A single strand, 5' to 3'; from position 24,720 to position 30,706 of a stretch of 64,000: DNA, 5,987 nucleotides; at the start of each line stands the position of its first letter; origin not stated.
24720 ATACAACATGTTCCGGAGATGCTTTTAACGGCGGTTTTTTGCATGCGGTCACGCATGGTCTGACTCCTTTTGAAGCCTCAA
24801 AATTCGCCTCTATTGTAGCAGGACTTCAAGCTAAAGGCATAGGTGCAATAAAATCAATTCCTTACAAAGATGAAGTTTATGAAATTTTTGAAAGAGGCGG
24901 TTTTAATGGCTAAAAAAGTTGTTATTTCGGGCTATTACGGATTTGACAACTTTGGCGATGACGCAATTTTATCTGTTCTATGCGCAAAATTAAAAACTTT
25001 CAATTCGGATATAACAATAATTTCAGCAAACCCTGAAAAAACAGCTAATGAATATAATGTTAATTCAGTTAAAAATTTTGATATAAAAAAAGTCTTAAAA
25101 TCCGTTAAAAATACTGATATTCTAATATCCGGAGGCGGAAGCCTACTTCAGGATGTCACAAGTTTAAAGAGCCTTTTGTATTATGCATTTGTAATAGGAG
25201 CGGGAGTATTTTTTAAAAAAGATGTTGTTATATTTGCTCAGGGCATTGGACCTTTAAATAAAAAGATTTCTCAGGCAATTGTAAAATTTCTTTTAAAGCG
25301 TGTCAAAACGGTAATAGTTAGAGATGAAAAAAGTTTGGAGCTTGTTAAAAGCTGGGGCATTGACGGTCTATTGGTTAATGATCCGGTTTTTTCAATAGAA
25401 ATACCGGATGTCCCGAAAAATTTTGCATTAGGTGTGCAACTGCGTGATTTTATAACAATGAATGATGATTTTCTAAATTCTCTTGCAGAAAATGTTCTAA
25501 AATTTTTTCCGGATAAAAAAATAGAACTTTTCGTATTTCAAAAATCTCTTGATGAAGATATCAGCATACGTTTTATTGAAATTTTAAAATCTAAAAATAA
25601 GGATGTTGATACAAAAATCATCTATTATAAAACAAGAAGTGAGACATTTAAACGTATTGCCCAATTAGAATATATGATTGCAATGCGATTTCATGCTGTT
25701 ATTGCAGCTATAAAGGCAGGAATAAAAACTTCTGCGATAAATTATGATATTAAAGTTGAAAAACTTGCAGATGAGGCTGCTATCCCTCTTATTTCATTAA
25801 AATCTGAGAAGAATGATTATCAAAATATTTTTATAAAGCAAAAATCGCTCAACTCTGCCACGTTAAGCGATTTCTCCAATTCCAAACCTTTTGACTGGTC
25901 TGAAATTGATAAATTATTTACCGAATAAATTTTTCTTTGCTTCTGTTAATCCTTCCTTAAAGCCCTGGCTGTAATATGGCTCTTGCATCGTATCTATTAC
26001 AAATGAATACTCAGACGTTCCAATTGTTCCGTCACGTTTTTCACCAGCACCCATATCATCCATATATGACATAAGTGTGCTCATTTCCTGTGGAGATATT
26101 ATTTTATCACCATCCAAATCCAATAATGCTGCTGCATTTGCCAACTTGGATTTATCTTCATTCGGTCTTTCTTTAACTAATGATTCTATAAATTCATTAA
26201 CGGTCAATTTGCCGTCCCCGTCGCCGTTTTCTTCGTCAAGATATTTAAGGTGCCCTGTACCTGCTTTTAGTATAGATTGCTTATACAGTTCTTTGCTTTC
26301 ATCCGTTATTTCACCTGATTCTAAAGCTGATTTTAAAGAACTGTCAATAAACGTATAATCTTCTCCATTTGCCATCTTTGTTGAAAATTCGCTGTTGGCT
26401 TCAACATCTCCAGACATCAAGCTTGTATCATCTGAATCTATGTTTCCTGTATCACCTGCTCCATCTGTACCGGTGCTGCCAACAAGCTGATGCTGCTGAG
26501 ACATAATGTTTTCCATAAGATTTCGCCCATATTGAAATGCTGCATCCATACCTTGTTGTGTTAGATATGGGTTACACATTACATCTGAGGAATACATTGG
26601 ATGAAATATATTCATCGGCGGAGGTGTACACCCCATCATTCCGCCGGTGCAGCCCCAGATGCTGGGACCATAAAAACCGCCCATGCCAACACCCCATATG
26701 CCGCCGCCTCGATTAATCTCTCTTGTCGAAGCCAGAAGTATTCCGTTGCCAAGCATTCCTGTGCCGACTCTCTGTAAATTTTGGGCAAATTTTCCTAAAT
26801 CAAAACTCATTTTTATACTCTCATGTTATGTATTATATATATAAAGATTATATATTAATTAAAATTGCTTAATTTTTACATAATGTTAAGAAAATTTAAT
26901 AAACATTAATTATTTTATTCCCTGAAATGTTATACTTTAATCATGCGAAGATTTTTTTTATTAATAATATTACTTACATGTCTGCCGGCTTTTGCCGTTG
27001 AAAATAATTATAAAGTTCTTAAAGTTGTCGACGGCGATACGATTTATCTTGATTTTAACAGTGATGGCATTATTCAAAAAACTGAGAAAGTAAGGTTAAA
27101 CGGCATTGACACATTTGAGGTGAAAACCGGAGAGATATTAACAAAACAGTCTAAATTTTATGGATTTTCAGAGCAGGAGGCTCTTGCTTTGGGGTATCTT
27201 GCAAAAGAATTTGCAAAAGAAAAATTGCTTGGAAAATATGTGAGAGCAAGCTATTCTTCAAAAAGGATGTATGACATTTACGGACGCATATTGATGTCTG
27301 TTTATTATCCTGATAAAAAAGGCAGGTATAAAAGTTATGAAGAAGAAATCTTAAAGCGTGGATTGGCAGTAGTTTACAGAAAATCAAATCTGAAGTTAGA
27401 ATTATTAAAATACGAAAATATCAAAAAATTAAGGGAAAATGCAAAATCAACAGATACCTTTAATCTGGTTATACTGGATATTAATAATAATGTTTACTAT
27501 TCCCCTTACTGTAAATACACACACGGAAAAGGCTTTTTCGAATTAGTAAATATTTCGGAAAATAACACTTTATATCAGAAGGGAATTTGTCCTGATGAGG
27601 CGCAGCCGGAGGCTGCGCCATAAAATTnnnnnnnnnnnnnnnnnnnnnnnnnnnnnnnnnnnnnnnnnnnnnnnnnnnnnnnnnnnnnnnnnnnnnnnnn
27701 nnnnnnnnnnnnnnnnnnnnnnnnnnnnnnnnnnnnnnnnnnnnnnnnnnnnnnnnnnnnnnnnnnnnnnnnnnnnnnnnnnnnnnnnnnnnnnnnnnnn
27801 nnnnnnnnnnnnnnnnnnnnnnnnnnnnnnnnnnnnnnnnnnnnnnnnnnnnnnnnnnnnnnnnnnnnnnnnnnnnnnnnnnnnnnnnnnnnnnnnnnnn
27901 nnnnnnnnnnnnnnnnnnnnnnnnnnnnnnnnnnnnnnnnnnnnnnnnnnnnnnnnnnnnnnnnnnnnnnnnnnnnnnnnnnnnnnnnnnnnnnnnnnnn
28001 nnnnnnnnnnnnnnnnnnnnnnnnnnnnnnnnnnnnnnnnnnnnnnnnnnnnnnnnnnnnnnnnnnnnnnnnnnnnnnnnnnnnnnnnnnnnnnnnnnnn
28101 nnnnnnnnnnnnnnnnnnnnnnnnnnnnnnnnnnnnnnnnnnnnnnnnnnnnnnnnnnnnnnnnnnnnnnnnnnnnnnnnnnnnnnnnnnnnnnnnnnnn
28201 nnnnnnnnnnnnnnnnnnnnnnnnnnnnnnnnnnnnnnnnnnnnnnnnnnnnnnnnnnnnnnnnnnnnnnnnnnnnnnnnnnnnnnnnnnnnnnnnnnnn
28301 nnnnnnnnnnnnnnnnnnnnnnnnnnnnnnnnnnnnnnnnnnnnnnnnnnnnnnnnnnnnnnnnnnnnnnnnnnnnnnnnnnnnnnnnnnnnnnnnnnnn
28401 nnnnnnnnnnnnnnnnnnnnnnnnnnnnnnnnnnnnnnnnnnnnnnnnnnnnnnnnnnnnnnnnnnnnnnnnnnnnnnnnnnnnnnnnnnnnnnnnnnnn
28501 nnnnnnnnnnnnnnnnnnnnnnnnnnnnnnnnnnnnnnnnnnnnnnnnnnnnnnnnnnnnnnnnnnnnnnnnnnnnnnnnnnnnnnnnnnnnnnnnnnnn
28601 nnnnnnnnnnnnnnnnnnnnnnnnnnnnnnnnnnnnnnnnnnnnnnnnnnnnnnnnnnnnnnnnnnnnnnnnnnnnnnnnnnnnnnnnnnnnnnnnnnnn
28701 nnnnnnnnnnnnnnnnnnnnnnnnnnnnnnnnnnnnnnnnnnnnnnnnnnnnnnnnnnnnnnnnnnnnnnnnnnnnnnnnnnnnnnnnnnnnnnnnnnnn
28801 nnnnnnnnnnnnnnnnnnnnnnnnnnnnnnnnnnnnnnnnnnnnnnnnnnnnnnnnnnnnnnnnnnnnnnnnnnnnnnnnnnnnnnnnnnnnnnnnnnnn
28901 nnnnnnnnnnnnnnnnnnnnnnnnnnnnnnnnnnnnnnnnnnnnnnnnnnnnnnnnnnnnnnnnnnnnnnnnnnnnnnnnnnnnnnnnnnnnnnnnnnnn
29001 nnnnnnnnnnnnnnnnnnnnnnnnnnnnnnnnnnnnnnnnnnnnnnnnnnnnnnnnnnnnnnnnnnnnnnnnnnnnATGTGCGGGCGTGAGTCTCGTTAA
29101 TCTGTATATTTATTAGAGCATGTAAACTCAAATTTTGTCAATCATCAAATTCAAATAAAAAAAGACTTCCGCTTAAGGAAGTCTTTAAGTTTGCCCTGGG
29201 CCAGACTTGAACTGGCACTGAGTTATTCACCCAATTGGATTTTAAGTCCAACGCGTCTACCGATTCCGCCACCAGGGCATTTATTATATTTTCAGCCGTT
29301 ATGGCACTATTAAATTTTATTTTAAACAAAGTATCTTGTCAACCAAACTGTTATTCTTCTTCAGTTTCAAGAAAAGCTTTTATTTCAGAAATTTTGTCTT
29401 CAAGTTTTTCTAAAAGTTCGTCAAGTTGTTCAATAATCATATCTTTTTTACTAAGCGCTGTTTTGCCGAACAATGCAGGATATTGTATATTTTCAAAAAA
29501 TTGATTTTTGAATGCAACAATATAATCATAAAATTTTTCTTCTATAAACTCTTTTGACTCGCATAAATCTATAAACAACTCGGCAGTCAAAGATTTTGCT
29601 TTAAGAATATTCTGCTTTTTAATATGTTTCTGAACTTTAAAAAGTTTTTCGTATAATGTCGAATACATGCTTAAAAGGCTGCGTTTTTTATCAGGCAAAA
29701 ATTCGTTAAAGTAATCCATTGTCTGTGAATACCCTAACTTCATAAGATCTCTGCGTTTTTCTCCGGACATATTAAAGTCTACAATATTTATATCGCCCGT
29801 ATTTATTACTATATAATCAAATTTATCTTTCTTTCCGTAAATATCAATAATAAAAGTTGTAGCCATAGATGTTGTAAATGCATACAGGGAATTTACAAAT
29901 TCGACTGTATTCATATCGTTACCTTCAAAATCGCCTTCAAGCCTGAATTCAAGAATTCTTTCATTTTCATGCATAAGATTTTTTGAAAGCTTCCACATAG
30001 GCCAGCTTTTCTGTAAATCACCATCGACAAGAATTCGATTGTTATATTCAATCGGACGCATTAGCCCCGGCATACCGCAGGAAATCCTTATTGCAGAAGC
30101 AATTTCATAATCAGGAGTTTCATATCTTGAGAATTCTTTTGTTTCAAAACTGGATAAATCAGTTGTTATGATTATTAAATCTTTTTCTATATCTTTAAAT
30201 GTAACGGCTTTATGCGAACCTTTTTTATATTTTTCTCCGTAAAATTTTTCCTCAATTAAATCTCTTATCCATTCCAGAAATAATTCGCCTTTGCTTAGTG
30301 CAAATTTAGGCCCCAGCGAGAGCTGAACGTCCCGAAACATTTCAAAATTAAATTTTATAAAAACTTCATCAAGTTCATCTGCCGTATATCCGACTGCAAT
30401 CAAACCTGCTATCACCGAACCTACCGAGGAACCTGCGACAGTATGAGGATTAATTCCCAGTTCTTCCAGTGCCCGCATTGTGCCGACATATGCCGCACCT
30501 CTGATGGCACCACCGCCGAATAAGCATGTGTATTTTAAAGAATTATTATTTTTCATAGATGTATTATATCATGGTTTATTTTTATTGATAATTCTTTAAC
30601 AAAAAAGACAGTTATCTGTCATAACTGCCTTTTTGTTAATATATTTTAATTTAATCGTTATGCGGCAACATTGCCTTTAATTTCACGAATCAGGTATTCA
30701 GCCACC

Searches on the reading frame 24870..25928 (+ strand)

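Call 93: search_protein_families(library=pfam, proteins=[window:24870-25928:+], max_evalue=0.00001)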
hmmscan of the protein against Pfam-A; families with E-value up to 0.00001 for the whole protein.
window:24870-25928:+ (352 aa): 1 family
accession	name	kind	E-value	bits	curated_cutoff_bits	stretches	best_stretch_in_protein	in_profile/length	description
PF04230.19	PS_pyruv_trans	-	6.4e-36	125.1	25.3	1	27-293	1-279/280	Polysaccharide pyruvyl transferase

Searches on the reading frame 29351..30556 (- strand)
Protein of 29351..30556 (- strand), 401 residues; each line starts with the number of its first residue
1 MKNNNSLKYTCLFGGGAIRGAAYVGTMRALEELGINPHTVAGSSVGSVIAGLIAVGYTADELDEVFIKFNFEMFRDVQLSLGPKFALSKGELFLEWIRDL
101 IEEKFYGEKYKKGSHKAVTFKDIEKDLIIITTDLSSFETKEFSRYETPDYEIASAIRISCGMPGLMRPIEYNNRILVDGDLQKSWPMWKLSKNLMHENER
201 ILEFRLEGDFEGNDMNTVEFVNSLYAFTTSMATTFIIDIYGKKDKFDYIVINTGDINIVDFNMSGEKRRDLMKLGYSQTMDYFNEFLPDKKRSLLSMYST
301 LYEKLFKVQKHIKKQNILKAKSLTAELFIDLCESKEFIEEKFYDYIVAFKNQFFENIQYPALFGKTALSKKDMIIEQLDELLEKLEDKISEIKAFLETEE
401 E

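Call 93: search_protein_families(library=pfam, proteins=[window:29351-30556:-], max_evalue=0.00001)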
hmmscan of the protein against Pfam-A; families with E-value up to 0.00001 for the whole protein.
window:29351-30556:- (401 aa): 1 family
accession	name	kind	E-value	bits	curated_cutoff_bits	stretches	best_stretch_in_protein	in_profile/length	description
PF01734.28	Patatin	-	1.3e-27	97.6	27.7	1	13-179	3-179/191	Patatin-like phospholipase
